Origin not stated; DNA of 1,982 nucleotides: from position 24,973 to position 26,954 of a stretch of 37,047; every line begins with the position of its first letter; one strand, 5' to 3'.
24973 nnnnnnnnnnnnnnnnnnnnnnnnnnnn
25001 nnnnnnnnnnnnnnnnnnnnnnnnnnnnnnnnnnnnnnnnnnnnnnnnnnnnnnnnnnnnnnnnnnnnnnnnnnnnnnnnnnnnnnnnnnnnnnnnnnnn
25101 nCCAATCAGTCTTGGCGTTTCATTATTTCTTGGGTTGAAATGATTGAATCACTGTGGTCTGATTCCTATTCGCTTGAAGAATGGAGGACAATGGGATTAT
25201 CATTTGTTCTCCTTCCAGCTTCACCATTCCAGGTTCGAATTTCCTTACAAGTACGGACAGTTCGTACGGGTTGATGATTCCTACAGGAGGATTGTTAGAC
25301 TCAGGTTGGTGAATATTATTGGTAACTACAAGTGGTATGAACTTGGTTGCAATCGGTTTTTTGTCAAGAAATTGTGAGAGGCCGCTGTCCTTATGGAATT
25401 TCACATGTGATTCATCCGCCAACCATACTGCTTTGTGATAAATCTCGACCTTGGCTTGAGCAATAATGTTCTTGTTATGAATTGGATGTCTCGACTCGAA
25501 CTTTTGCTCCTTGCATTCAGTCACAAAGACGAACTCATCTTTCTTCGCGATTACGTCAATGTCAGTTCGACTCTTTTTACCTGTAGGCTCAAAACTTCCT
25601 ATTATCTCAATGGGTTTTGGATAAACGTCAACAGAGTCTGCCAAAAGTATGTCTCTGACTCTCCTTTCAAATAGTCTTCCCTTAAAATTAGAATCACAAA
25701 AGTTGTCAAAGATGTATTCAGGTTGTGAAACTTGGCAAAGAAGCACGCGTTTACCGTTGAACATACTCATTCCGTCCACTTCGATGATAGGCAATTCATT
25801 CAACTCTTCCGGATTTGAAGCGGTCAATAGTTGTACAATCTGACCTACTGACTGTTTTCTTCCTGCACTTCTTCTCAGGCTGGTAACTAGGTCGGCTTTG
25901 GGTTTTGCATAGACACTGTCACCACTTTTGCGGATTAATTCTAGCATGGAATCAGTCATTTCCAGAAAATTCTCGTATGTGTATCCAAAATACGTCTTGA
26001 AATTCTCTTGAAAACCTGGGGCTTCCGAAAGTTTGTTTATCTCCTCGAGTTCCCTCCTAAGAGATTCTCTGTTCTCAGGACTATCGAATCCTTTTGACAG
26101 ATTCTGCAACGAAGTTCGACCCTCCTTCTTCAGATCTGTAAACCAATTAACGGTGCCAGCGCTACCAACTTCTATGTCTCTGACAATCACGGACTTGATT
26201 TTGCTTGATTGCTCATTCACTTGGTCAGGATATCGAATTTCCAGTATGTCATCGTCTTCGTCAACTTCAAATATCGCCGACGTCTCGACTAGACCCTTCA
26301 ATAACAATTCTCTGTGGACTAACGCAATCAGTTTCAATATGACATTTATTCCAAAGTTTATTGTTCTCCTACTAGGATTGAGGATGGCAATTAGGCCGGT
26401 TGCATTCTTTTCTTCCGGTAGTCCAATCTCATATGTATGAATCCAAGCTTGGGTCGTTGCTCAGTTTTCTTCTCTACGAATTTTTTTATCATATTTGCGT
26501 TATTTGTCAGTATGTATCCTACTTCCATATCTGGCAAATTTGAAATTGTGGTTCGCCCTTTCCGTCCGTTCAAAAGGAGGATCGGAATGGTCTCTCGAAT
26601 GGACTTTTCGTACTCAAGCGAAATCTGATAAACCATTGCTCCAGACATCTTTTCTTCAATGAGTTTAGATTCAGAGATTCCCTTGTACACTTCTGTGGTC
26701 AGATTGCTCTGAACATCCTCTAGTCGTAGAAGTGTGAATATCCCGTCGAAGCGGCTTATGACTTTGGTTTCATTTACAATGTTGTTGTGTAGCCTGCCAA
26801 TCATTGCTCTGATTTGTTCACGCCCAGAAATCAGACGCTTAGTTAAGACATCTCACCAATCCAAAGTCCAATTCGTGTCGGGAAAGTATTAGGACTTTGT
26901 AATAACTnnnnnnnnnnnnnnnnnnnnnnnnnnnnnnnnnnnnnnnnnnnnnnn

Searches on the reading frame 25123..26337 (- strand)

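Call 3: search_protein_families(library=pfam, proteins=[window:25123-26337:-], max_evalue=1)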
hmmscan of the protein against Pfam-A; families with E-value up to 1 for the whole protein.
window:25123-26337:- (404 aa): 2 families
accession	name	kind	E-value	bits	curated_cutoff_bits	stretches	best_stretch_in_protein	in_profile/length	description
PF03008.20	DUF234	-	0.00039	21.2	22.5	1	216-282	29-94/100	Archaea bacterial proteins of unknown function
PF24608.2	PDDEXK_15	-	0.048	14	27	1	216-279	2-64/164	Phage putative PDDEXK endonuclease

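Call 4: search_protein_families(library=padloc, proteins=[window:25123-26337:-], max_evalue=1)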
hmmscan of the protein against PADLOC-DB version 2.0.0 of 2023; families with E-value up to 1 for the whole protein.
window:25123-26337:- (404 aa): 1 family
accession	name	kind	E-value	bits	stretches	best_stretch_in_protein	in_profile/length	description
PDLC01887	CARF4--CARF_PDDEXK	-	0.0039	14.8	1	211-293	152-225/285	-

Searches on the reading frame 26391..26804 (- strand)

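Call 3: search_protein_families(library=pfam, proteins=[window:26391-26804:-], max_evalue=1)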
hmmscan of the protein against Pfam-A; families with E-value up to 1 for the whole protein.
window:26391-26804:- (137 aa): 1 family
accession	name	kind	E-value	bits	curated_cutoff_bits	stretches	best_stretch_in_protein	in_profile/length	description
PF10548.14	P22_AR_C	-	0.092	13.3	22.4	0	49-76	39-65/73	P22AR C-terminal domain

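Call 4: search_protein_families(library=padloc, proteins=[window:26391-26804:-], max_evalue=1)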
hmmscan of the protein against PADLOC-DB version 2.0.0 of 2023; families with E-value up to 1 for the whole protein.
window:26391-26804:- (137 aa): 0 families
